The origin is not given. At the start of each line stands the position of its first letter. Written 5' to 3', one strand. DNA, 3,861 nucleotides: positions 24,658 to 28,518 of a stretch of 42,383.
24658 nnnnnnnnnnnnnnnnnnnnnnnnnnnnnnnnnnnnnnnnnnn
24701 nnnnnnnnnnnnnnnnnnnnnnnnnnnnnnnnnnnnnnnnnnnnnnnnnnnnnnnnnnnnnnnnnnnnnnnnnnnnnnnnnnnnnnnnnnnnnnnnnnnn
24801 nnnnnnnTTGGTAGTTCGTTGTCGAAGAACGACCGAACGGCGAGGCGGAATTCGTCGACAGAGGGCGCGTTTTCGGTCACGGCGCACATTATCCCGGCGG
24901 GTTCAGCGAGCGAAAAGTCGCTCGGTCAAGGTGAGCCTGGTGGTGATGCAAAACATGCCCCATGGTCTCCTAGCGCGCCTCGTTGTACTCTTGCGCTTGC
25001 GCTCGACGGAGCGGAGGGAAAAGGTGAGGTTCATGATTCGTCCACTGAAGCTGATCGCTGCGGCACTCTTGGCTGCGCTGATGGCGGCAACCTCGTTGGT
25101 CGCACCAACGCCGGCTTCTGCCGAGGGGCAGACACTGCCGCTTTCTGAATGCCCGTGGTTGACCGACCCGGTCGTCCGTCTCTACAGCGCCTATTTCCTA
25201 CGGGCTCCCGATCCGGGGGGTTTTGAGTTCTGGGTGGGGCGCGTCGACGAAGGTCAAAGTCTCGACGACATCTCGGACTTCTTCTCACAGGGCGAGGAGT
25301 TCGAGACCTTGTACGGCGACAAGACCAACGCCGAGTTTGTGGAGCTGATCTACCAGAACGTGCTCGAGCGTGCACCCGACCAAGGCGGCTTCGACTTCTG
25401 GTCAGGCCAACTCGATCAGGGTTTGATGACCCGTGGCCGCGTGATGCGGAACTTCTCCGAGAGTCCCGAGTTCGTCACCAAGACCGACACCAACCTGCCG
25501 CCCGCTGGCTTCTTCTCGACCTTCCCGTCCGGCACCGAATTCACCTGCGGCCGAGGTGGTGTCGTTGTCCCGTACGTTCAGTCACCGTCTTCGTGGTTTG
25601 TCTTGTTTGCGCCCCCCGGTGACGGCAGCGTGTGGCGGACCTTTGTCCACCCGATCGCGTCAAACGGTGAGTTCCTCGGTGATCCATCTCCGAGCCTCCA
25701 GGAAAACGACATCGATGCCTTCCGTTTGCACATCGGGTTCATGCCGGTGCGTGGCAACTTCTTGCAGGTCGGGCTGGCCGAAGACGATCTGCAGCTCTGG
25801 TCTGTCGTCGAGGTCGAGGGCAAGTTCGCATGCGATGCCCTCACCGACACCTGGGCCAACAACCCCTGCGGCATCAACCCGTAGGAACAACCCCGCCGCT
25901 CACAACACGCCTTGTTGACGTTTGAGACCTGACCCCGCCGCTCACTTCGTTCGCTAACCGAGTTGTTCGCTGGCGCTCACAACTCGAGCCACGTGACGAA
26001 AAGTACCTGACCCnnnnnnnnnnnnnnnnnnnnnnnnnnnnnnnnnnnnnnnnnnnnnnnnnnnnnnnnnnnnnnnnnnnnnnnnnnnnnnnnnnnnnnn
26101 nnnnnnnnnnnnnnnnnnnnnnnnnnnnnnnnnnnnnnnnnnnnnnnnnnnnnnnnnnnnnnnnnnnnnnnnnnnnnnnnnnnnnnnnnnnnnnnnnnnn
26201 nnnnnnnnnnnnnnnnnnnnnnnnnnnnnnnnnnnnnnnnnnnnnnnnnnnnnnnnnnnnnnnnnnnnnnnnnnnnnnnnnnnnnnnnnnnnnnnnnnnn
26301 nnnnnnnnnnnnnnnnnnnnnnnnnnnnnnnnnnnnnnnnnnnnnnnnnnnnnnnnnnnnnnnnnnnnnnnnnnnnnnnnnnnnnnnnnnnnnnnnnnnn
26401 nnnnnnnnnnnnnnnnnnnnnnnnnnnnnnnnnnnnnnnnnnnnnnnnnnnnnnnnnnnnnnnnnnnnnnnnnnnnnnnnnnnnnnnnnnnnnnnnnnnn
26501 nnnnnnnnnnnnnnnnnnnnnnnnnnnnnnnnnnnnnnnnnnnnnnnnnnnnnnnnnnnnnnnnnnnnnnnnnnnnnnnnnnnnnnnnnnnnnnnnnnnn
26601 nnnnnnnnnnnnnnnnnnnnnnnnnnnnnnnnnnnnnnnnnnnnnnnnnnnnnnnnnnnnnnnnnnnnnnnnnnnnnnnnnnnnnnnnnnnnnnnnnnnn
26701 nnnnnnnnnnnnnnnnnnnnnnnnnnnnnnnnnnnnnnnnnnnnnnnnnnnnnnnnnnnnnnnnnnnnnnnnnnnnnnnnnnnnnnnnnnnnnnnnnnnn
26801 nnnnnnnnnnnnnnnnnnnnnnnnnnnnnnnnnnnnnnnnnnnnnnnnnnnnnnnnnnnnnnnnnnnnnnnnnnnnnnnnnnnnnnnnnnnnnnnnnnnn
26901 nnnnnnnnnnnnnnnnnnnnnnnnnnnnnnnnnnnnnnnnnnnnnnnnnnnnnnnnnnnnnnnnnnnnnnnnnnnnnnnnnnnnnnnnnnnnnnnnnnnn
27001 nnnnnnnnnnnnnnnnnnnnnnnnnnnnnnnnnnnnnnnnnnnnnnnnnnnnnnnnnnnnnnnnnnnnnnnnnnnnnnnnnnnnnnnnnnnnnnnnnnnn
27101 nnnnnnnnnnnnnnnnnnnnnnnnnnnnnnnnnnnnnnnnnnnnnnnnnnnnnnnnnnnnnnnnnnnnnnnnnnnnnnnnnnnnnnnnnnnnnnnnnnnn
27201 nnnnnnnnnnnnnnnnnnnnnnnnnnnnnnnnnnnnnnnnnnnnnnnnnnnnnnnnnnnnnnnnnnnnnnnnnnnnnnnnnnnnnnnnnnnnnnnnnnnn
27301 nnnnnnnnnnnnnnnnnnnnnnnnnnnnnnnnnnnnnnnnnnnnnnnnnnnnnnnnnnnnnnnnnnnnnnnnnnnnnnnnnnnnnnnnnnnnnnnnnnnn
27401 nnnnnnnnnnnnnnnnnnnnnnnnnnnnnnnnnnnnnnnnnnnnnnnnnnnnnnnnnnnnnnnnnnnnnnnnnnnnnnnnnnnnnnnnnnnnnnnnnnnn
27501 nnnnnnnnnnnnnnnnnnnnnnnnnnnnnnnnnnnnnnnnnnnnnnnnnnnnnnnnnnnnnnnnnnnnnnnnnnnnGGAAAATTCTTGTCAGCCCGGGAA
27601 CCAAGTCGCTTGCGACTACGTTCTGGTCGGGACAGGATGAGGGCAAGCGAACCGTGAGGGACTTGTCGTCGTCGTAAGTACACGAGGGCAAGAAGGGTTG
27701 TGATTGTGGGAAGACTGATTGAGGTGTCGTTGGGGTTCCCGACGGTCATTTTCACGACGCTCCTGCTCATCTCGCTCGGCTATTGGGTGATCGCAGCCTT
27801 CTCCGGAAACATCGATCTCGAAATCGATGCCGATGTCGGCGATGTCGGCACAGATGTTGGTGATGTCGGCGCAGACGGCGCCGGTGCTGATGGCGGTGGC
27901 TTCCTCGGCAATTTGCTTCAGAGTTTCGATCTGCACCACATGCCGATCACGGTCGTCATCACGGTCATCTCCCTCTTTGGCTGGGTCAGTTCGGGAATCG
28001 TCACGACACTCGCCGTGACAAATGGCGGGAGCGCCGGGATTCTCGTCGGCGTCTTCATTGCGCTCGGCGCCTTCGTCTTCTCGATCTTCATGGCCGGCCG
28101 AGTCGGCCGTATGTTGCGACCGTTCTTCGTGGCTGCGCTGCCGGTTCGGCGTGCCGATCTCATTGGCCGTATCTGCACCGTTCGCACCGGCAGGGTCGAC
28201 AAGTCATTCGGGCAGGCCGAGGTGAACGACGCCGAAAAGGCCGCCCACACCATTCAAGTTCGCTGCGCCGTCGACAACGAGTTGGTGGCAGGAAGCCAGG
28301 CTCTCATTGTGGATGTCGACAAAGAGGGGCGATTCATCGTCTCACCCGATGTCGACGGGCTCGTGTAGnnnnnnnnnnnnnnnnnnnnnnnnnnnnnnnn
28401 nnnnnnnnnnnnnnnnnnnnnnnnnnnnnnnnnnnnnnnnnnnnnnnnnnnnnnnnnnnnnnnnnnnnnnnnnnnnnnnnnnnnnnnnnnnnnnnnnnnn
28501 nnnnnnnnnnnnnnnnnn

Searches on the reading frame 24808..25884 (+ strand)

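Call 39: search_protein_families(library=pfam, proteins=[window:24808-25884:+], max_evalue=0.001)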
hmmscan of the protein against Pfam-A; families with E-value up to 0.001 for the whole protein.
window:24808-25884:+ (358 aa): 1 family
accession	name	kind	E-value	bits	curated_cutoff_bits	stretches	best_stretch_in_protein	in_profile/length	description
PF13946.11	DUF4214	-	6.6e-26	90.6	23.2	2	159-225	4-71/72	Domain of unknown function (DUF4214)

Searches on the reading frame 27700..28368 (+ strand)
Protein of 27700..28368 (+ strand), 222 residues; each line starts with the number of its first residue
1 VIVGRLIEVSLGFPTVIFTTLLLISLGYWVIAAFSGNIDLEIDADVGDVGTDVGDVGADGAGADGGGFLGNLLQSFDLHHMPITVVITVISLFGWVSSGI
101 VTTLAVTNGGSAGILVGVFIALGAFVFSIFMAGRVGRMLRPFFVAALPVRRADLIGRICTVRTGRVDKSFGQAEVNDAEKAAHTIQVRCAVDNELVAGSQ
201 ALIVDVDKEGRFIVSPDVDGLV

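Call 5: search_protein_families(library=pfam, proteins=[window:27700-28368:+], max_evalue=0.01)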
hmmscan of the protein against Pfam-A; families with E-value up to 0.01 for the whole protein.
window:27700-28368:+ (222 aa): 1 family
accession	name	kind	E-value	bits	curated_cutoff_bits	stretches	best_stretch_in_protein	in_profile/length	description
PF07290.17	YqiJ_OB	-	0.0066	16.9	25.4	0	154-207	2-57/64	Inner membrane protein YqiJ, OB-fold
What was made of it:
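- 27700..28368 (+): First gene of the module: a 222-aa membrane protein with three hydrophobic segments and a C-terminal OB-like domain, YqiJ/YuaF (NfeD)-like. Pfam YqiJ_OB is below threshold (16.9 bits against 25.4; call 5).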

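Call 6: search_protein_families(library=ncbifam, proteins=[window:27700-28368:+], max_evalue=0.01)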
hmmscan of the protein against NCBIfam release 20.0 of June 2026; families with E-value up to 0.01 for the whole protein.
window:27700-28368:+ (222 aa): 0 families

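Call 9: search_protein_families(library=padloc, proteins=[window:27700-28368:+], max_evalue=0.01)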
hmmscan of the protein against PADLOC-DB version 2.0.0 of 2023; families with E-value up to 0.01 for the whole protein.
window:27700-28368:+ (222 aa): 0 families

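Call 53: search_protein_families(library=pfam, proteins=[window:27700-28365:+], max_evalue=10)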
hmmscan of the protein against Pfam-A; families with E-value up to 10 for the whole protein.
window:27700-28365:+ (222 aa): 2 families
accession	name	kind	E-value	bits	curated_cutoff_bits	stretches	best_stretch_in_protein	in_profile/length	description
PF07290.17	YqiJ_OB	-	0.0066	16.9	25.4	1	154-207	2-57/64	Inner membrane protein YqiJ, OB-fold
PF24380.1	DUF7536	-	0.034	14.8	27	1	98-136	9-48/91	Family of unknown function (DUF7536)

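Call 63: search_protein_families(library=pfam, alignment_id=A5, max_evalue=0.01)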
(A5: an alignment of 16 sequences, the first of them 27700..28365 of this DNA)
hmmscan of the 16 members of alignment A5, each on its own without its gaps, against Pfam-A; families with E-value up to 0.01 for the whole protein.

A. member 1, window:27700-28365:+ (222 aa): 1 family
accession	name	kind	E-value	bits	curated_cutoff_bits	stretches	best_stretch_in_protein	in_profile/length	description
PF07290.17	YqiJ_OB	-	0.0066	16.9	25.4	0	154-207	2-57/64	Inner membrane protein YqiJ, OB-fold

B. families by the number of members that match (of 16 scanned): 2 families
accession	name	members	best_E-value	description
PF07290.17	YqiJ_OB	2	0.00021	Inner membrane protein YqiJ, OB-fold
PF19140.5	DUF5823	1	0.0071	Family of unknown function (DUF5823)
